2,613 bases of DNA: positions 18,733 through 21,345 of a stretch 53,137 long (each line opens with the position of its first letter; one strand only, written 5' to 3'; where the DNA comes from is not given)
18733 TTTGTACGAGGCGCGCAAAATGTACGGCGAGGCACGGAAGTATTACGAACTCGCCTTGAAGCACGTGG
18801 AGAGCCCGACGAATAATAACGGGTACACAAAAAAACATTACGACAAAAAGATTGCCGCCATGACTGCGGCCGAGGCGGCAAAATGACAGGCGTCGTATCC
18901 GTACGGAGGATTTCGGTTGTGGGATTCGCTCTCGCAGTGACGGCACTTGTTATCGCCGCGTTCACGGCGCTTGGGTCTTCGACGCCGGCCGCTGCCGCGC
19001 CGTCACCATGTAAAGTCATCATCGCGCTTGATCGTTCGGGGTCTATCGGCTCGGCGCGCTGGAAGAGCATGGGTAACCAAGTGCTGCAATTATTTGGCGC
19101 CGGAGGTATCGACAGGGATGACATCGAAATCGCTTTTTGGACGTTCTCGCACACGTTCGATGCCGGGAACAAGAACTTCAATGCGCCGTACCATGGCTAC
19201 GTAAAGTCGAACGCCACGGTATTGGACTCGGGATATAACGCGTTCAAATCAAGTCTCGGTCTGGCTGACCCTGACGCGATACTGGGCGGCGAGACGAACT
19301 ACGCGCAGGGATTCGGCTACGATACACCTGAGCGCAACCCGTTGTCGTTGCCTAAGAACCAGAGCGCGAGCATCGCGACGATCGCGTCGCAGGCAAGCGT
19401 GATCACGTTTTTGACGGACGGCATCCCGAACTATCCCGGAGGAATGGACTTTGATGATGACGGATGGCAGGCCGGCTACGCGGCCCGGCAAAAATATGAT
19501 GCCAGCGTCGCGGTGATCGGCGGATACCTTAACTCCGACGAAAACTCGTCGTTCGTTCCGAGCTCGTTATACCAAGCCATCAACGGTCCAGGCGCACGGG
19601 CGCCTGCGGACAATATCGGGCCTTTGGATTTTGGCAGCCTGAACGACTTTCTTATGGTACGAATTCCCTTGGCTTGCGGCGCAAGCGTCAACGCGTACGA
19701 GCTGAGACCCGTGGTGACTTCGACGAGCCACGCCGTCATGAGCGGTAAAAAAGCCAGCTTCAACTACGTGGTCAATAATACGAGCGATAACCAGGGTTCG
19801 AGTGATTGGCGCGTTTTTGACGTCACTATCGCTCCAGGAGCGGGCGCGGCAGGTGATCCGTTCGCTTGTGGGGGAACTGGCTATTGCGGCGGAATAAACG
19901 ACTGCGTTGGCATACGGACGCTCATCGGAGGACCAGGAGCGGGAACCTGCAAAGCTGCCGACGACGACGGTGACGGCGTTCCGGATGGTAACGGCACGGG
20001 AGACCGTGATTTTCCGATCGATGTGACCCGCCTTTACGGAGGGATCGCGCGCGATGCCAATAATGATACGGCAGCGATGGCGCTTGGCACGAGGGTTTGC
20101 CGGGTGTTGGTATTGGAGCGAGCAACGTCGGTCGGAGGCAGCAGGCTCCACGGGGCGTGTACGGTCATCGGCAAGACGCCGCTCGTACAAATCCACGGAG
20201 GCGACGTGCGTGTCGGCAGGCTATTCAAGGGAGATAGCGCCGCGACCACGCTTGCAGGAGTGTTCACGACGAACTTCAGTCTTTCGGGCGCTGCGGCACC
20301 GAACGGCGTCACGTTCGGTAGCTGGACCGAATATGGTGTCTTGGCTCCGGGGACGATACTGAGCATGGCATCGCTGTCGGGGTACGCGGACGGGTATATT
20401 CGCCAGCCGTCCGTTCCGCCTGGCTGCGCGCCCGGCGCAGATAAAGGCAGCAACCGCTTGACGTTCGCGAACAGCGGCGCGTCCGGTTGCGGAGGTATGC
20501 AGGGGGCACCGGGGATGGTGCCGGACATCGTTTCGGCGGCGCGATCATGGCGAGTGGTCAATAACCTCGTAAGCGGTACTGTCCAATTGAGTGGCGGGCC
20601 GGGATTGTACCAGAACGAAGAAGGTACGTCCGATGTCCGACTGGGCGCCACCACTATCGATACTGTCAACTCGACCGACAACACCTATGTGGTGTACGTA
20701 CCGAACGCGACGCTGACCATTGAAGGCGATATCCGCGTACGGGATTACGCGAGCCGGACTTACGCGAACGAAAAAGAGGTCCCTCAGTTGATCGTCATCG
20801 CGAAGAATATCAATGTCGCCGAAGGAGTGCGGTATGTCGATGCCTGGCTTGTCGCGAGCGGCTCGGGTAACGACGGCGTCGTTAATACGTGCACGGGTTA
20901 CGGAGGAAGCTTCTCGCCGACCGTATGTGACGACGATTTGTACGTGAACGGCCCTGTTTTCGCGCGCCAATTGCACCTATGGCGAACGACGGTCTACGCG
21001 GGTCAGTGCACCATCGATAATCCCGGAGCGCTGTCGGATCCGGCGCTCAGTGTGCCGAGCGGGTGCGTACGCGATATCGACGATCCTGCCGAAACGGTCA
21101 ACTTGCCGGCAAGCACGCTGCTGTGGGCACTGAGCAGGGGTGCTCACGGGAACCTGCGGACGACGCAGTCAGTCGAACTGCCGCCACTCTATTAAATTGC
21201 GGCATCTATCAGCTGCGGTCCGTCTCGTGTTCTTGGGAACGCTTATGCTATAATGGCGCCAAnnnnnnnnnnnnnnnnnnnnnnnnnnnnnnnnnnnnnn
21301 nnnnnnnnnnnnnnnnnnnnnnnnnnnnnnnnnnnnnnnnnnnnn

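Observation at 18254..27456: Type-IV-pilus-like minor-pilin locus flanked by a vWA protein and an RCC1 beta-propeller: a possible split PilY1-type tip adhesin module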

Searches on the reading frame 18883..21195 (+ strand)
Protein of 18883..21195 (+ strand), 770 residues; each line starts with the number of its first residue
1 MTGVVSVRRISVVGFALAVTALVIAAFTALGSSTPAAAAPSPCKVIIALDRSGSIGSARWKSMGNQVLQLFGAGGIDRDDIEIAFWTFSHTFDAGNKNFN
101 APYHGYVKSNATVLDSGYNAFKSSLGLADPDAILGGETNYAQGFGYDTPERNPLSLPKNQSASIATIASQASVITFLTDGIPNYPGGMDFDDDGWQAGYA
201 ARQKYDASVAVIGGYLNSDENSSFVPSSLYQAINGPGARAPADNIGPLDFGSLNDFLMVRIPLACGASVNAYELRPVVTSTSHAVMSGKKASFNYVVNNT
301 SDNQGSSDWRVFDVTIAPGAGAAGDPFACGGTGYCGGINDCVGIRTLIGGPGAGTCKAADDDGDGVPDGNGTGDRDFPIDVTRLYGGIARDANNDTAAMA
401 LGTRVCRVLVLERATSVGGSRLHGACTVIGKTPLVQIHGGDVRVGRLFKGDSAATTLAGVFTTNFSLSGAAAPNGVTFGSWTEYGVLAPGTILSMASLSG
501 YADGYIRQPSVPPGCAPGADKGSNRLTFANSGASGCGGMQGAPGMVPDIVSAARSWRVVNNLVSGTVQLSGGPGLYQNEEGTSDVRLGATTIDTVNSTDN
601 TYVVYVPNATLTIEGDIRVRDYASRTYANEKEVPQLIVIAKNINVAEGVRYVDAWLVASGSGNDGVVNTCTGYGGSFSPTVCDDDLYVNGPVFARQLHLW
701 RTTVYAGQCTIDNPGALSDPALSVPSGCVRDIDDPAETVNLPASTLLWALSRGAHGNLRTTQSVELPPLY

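Call 3: search_protein_families(library=pfam, max_evalue=1, proteins=[window:18883-21195:+])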
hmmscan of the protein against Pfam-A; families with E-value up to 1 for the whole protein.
window:18883-21195:+ (770 aa): 1 family
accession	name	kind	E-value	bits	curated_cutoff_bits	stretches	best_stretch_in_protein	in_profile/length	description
PF00092.34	VWA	-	0.0024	18.6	23.8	1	45-91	2-48/174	von Willebrand factor type A domain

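Call 7: find_homologous_proteins(query=window:18883-21195:+)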
Query window:18883-21195:+ (770 aa): 23 proteins with E <= 0.001 among 8000 candidates.
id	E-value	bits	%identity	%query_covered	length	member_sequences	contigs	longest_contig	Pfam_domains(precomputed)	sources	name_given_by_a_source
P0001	0.0e+0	1740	100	100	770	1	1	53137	-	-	-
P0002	2.6e-158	547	43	98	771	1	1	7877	-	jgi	-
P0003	1.5e-151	525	43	99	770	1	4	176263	-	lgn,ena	-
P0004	3.7e-150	520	41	97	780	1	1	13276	-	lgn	-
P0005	7.5e-150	519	41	99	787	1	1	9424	-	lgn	-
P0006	4.0e-148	513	41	97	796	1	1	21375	-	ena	-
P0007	2.7e-135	471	39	100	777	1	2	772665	-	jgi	jgi:hypothetical protein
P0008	3.0e-131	457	40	96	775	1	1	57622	-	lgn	-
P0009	1.0e-125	439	38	99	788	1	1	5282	-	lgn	-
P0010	1.4e-122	429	38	95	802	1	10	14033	-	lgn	-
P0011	3.8e-119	417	39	86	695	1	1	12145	-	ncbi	-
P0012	1.2e-115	406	38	96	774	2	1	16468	PF00092.35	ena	-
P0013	9.0e-113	396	34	100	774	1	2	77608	-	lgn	-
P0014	2.3e-112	395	37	95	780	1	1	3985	-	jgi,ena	-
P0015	5.8e-111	390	35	96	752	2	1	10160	-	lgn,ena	-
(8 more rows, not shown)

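Call 10: find_related_loci(query=A1, collection=genome_contigs, flank=10000)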
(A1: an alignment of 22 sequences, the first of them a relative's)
Query A1 (770 aa) in genome_contigs; peptide patterns used: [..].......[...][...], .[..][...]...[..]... (x = any residue, [..] = any of these).
267 stretches matched a pattern; 228 encode a relative of the query (tblastn E <= 1e-3); the best 80 are kept; 80 distinct loci.
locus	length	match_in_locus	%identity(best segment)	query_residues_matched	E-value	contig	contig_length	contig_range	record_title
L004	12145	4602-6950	39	5-770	2e-136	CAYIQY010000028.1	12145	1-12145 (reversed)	MAG TPA_asm: uncultured Candidatus Saccharibacteria bacterium isolate ERP119705_co25_180 genome assembly, contig: NODE_4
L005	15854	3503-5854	34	1-770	1e-110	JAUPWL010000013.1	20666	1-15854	MAG: Patescibacteria group bacterium isolate erpe_2018_sw_45hr_WHONDRS-SW48-000100_F_bin.11 scaffold_149, whole genome s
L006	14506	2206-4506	33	1-770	8e-98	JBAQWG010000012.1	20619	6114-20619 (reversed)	MAG: Candidatus Saccharimonadales bacterium isolate MFD12012_ilm_asm_bin23 k127_179436, whole genome shotgun sequence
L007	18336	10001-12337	35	1-770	1e-116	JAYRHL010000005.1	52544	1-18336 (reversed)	MAG: Candidatus Saccharimonadaceae bacterium isolate SZ_szas25bin.26 k141_167787, whole genome shotgun sequence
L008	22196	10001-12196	33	1-770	2e-85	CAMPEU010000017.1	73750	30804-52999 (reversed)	MAG: uncultured Candidatus Saccharibacteria bacterium isolate ERR4918all_bin.1_MetaWRAP_v1.1_MAG genome assembly, contig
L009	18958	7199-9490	37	23-770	1e-127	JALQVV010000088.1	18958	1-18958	MAG: Candidatus Saccharimonadia bacterium isolate FCJ.42 FCJ_986493, whole genome shotgun sequence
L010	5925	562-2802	30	7-770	2e-78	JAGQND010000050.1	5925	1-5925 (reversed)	MAG: Candidatus Saccharibacteria bacterium isolate HKST-UBA59 NODE_50_length_5991_cov_3.915455, whole genome shotgun seq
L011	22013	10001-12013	31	43-770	3e-73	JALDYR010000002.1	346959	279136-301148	MAG: Candidatus Saccharibacteria bacterium isolate MCT-ROC-43 NODE_3_length_346959_cov_59.317160, whole genome shotgun s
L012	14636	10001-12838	32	4-770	5e-73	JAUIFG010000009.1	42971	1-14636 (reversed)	MAG: bacterium isolate 8_bin.73 NODE_1024_length_42971_cov_1.343642, whole genome shotgun sequence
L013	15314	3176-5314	30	17-770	2e-71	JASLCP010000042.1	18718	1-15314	MAG: Candidatus Saccharimonadales bacterium isolate SHSU_advanced.final.181 k67_11320341, whole genome shotgun sequence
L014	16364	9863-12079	29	5-770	2e-70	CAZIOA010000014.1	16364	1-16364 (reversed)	MAG TPA_asm: uncultured Candidatus Saccharibacteria bacterium isolate SRP263527_co2_73 genome assembly, contig: NODE_303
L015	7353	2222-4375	30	39-770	6e-69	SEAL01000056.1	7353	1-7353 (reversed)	MAG: Chloroflexi bacterium isolate PMG_070 scaffold_67145, whole genome shotgun sequence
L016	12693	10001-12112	30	6-770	7e-66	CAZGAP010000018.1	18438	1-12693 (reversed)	MAG TPA_asm: uncultured Candidatus Saccharibacteria bacterium isolate SRP090828_co2_17 genome assembly, contig: NODE_103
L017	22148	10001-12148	32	9-770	5e-86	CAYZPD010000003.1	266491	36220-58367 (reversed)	MAG TPA_asm: uncultured Candidatus Saccharibacteria bacterium isolate SRP292972_co3_105 genome assembly, contig: NODE_60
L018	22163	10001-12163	31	3-770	6e-82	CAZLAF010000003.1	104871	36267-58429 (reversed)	MAG TPA_asm: uncultured Candidatus Saccharibacteria bacterium isolate binchicken_co173_115 genome assembly, contig: NODE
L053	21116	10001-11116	30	395-770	3e-30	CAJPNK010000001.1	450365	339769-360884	Candidatus Saccharibacteria bacterium isolate SRR9217394-mag-bin.2 genome assembly, contig: SRR9217394-mag-bin.2_1, whol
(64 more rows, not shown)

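Call 16: search_protein_families(library=pfam, max_evalue=0.01, proteins=[L005:5917-6966:+, L005:6963-7688:+, L005:7688-8410:+, L005:8643-10406:+, L005:10422-11492:+, L005:11501-12712:+, L005:12818-13300:+, L005:13345-14268:+, L005:14272-15048:+, L005:651-2705:+])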
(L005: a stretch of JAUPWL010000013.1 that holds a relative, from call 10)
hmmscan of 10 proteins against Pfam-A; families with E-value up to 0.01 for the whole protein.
L005:5917-6966:+ (349 aa): 2 families
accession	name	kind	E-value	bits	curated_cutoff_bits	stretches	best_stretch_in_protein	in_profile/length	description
PF11104.14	PilM_2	-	1e-38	133.6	27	1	12-345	1-338/340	Type IV pilus assembly protein PilM;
PF14450.12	FtsA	-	2.2e-05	25.3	31.8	1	189-324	2-114/127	Cell division protein FtsA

L005:6963-7688:+ (241 aa): 0 families

L005:7688-8410:+ (240 aa): 0 families

L005:8643-10406:+ (587 aa): 7 families
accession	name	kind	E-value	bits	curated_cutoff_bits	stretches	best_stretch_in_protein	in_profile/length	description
PF00437.27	T2SSE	-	9.3e-122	406.7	24.9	1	176-581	4-370/370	Type II/IV secretion system protein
PF05157.20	MshEN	-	8.2e-15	55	23.1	1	65-146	2-84/90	MshEN domain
PF13173.12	AAA_14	-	0.0018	18.7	27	1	316-423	4-102/129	AAA domain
PF25199.1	nSTAND_NTPase5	-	0.0019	18.5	34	1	314-356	41-84/145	Novel STAND NTPase 5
PF20720.3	nSTAND3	-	0.0023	18.1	27.2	1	311-354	14-57/155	Novel STAND NTPase 3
PF13555.12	AAA_29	-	0.0072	16.5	27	0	311-334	19-42/61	P-loop containing region of AAA domain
PF13191.12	AAA_16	-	0.0084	17.1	32.6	0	309-410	18-112/167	AAA ATPase domain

L005:10422-11492:+ (356 aa): 18 families
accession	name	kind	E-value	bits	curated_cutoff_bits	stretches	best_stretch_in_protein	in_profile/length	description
PF00437.27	T2SSE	-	9.8e-49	166.4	24.9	1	11-276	15-279/370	Type II/IV secretion system protein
PF13401.12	AAA_22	-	5.3e-06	27.2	27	1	128-167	4-42/130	AAA domain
PF13191.12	AAA_16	-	7.5e-05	23.7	32.6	1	128-188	24-68/167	AAA ATPase domain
PF13604.12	AAA_30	-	0.00011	22.5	27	1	121-217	10-103/191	AAA domain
PF25199.1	nSTAND_NTPase5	-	0.00013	22.2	34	1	129-173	41-85/145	Novel STAND NTPase 5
PF13476.12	AAA_23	-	0.00015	22.9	27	1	124-183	17-78/201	AAA domain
PF13555.12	AAA_29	-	0.00021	21.4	27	1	128-150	21-43/61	P-loop containing region of AAA domain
PF00005.33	ABC_tran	-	0.00056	21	25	1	123-181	5-65/137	ABC transporter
PF20720.3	nSTAND3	-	0.0013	18.9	27.2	1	130-173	18-60/155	Novel STAND NTPase 3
PF13173.12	AAA_14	-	0.0032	17.9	27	1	131-180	4-50/129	AAA domain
PF01935.23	DUF87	-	0.0034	17.9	23.2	1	133-162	27-56/220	Helicase HerA, central domain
PF04851.21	ResIII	-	0.0048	17.2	22.5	1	131-178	25-73/164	Type III restriction enzyme, res subunit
PF00265.24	TK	-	0.0052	17.1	20.6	1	131-240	3-117/176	Thymidine kinase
PF11602.14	NTPase_P4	-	0.0054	16.4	27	0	107-153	82-128/320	ATPase P4 of dsRNA bacteriophage phi-12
PF03215.21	Rad17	-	0.0055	17.1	23.8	1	125-164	41-80/186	Rad17 P-loop domain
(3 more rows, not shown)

L005:11501-12712:+ (403 aa): 2 families
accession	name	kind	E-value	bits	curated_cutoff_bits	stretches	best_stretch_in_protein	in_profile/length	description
PF00482.28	T2SSF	-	3.9e-61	205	25.2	2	68-191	1-125/125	Type II secretion system (T2SS), protein F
PF03631.20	Virul_fac_BrkB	-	0.0027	17.8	33.7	1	130-232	80-177/259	Virulence factor BrkB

L005:12818-13300:+ (160 aa): 1 family
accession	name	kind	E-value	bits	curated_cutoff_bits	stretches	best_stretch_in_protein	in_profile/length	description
PF07963.17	N_methyl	-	3e-05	23.9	21.2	1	10-35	2-27/27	Prokaryotic N-terminal methylation motif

L005:13345-14268:+ (307 aa): 2 families
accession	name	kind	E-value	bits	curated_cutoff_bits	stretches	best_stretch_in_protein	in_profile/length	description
PF06750.18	A24_N_bact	-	9.8e-23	80.5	23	1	25-130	2-82/84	Bacterial Peptidase A24 N-terminal domain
PF01478.23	Peptidase_A24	-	1.4e-09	38.8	26.5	1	150-260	2-103/104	Type IV leader peptidase family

L005:14272-15048:+ (258 aa): 1 family
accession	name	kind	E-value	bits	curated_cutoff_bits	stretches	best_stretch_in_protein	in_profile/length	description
PF07963.17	N_methyl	-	0.00057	19.8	21.2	1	12-35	3-26/27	Prokaryotic N-terminal methylation motif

L005:651-2705:+ (684 aa): 3 families
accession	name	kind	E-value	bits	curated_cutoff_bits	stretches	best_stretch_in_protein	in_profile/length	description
PF25390.1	WD40_RLD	-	3.6e-36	125.7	150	2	41-326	91-324/363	RCC1-like domain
PF00415.24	RCC1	-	2.3e-28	98.9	21.7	4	142-193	3-50/50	Regulator of chromosome condensation (RCC1) repeat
PF13540.12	RCC1_2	-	1.7e-19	69.4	22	3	180-209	1-30/30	Regulator of chromosome condensation (RCC1) repeat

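Call 17: find_encoding_contigs(protein=P0003, flank=10000, max_places=2)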
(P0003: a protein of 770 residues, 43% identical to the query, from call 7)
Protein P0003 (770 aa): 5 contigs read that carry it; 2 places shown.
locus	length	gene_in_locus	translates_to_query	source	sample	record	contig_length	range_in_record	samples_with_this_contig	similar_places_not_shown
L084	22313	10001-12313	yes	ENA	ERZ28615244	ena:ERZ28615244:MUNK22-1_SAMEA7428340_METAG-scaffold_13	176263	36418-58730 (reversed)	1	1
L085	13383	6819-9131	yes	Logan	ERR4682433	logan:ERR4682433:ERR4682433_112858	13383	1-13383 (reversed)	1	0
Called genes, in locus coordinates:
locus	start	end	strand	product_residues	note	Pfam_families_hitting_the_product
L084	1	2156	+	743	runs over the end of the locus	PF13491:FtsK_4TM, PF17854:FtsK_alpha, PF01580:FtsK_SpoIIIE, PF12846:AAA_10 (faint), PF09397:FtsK_gamma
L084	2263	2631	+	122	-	PF01250:Ribosomal_S6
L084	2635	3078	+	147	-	PF00436:SSB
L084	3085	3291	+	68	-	PF01084:Ribosomal_S18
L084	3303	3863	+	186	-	PF08207:EFP_N, PF01132:EFP, PF09285:Elong-fact-P_C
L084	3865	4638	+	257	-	PF01479:S4, PF01728:FtsJ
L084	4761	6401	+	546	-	-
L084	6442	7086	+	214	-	PF04203:Sortase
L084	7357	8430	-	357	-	PF01926:MMR_HSR1, PF02421:FeoB_N, PF06071:YchF-GTPase_C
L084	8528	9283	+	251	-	-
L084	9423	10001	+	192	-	PF07719:TPR_2 (faint)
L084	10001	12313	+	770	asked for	-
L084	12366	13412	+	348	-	PF11104:PilM_2, PF14450:FtsA (weak), PF25216:Volactin (weak)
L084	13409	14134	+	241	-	-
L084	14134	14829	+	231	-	-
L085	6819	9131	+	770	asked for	-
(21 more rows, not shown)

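Call 18: find_encoding_contigs(protein=P0007, flank=10000, max_places=2)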
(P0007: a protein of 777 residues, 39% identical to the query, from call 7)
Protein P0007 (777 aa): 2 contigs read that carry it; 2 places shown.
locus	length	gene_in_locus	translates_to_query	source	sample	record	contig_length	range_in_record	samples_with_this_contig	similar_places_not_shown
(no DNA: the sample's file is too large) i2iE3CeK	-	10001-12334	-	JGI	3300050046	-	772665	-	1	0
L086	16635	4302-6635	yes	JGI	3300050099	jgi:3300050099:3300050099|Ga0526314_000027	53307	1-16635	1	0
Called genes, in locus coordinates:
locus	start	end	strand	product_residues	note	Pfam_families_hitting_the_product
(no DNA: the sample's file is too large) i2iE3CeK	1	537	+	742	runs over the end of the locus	PF13491:FtsK_4TM, PF17854:FtsK_alpha, PF01580:FtsK_SpoIIIE, PF12846:AAA_10 (faint), PF09397:FtsK_gamma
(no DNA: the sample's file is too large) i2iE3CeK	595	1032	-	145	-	-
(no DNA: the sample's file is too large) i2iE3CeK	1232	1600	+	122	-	PF01250:Ribosomal_S6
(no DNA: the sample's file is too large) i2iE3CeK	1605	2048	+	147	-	PF00436:SSB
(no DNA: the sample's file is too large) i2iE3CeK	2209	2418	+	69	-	PF01084:Ribosomal_S18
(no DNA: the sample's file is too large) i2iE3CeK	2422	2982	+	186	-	PF08207:EFP_N, PF01132:EFP, PF09285:Elong-fact-P_C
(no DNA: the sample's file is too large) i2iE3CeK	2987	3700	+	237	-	PF01479:S4, PF01728:FtsJ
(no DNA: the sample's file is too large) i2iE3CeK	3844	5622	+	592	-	-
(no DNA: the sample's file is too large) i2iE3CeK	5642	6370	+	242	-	-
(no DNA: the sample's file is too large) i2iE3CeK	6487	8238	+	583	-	PF12229:PG_binding_4 (faint), PF13354:Beta-lactamase2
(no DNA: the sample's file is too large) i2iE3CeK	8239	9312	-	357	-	PF01926:MMR_HSR1, PF02421:FeoB_N, PF06071:YchF-GTPase_C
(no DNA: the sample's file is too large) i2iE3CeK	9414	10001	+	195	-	-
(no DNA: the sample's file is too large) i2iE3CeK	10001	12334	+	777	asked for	-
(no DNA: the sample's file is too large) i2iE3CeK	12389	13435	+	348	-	PF25216:Volactin (faint), PF11104:PilM_2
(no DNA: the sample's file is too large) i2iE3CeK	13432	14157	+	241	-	-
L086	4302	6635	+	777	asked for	-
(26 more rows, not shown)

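Call 29: search_protein_families(library=pfam, max_evalue=0.01, proteins=[L053:6622-7875:+, L053:7893-8336:+, L053:8336-11119:+, L053:11607-12113:+, L053:12115-12750:+, L053:13275-14702:+, L053:14822-15607:+, L053:15610-17115:+, L053:17125-19245:+, L053:3717-5351:+])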
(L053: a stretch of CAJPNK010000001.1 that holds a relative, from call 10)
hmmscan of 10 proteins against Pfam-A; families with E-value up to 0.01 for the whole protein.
L053:6622-7875:+ (417 aa): 4 families
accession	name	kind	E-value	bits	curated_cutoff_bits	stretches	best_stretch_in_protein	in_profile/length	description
PF02518.31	HATPase_c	-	3.2e-24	86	26.4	1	294-404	2-110/111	Histidine kinase-, DNA gyrase B-, and HSP90-like ATPase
PF00512.31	HisKA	-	4.9e-19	68.6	26.9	1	180-247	2-66/66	His Kinase A (phospho-acceptor) domain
PF13581.12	HATPase_c_2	-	0.00037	20.9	27.4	1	308-379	42-110/127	Histidine kinase-like ATPase domain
PF14501.12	HATPase_c_5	-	0.0096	16.3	22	0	297-390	5-91/102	GHKL domain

L053:7893-8336:+ (147 aa): 0 families

L053:8336-11119:+ (927 aa): 0 families

L053:11607-12113:+ (168 aa): 0 families

L053:12115-12750:+ (211 aa): 0 families

L053:13275-14702:+ (475 aa): 3 families
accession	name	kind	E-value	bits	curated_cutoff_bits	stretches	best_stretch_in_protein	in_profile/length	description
PF00224.27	PK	-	1.7e-102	343.3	30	1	6-329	2-328/328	Pyruvate kinase, barrel domain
PF02887.21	PK_C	-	1.8e-21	76.8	28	1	360-471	1-113/114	Pyruvate kinase, alpha/beta domain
PF00478.31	IMPDH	-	0.0093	15.4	25.6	0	6-60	91-145/345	IMP dehydrogenase / GMP reductase domain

L053:14822-15607:+ (261 aa): 1 family
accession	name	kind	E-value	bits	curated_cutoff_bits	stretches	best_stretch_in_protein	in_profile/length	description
PF00121.24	TIM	-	1e-77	261.4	20.1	1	4-248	1-244/245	Triosephosphate isomerase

L053:15610-17115:+ (501 aa): 0 families

L053:17125-19245:+ (706 aa): 8 families
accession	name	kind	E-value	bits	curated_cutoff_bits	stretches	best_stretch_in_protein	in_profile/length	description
PF00580.27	UvrD-helicase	-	5.9e-92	308.6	23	1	10-276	1-271/271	UvrD/REP helicase N-terminal domain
PF13361.12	UvrD_C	-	2e-71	241.7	25.6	1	281-612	1-349/350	UvrD-like helicase C-terminal domain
PF13245.12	AAA_19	-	3.6e-23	82.7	25.1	1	14-259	1-132/134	AAA domain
PF13538.12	UvrD_C_2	-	1.7e-10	41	27.4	1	549-609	2-52/52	UvrD-like helicase C-terminal domain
PF13604.12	AAA_30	-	8.1e-07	29.4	27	1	10-120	2-97/191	AAA domain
PF01443.25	Viral_helicase1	-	1.7e-06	28.5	21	0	543-608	171-226/228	Viral superfamily 1 RNA helicase core domain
PF13401.12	AAA_22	-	0.00011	23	27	0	21-134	4-105/130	AAA domain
PF13086.12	AAA_11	-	0.004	17.4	27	1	21-103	15-92/257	AAA domain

L053:3717-5351:+ (544 aa): 0 families

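Call 30: search_solved_structures(query=A1, max_evalue=1)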
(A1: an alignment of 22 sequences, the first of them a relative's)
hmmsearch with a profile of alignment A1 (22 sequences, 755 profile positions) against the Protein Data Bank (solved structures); distinct sequences matched with E-value up to 1: 8.
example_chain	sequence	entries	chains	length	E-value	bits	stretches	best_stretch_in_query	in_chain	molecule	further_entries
9han_C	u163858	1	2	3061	0.0038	19.2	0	42-92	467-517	Collagen type VI alpha 3 chain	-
2i6q_A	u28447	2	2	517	0.068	15.1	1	33-187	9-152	Complement C2a fragment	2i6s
2odp_A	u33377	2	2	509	0.087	14.7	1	36-187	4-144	Complement C2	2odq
9qj4_D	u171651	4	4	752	0.13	14.2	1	33-187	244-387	Complement C2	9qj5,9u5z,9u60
9qk2_E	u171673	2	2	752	0.13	14.2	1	33-187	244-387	Complement C2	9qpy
9u61_B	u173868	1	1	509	0.15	13.9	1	36-187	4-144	Serine protease complement C2b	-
1q0p_A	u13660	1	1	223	0.2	13.5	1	33-202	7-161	Complement factor B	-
1n3y_A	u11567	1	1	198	0.44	12.4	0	39-99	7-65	Integrin alpha-X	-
